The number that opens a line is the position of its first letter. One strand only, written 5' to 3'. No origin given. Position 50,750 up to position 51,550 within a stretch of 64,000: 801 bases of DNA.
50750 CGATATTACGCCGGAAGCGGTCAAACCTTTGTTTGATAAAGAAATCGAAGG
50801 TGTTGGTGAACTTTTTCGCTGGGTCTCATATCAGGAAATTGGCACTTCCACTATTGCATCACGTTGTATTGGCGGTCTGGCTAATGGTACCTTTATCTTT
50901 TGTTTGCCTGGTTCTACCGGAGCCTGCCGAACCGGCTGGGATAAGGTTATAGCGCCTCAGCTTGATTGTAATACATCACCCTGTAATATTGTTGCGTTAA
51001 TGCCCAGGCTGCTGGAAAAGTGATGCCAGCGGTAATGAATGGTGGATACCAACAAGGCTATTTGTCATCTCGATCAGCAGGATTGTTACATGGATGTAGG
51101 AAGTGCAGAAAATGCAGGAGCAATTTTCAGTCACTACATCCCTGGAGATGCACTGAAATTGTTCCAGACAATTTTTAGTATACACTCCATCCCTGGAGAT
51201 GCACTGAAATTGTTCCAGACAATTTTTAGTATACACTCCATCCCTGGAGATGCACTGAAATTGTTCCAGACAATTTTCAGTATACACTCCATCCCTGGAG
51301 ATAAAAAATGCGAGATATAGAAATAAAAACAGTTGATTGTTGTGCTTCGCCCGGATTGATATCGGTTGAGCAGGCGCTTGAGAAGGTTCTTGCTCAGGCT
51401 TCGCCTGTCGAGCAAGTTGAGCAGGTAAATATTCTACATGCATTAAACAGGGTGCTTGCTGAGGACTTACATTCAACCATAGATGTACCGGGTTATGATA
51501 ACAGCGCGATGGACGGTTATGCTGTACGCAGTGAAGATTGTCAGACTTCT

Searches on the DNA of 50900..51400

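Call 26: search_rna_families(source=window, start=50900, end=51400, threshold=evalue, max_evalue=10)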
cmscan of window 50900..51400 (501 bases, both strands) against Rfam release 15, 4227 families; matches with E-value up to 10: 5.
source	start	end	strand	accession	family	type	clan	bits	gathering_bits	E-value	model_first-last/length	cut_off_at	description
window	51238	51304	-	RF03321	mir-1006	Gene; miRNA;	-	18.1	64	1.3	1-78/78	no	mir-1006 microRNA precursor family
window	51212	51301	-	RF00283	SCARNA18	Gene; snRNA; snoRNA; scaRNA;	-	16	40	1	1-83/83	no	small Cajal body-specific RNA 18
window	51136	51202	-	RF03321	mir-1006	Gene; miRNA;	-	15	64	8.2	1-78/78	no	mir-1006 microRNA precursor family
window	51136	51245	-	RF00195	RsmY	Gene; sRNA;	CL00106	13.7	57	0.53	1-121/121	no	RsmY RNA family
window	51092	51198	-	RF00272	SNORA67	Gene; snRNA; snoRNA; HACA-box;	-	13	45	5.7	1-143/143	no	Small nucleolar RNA SNORA67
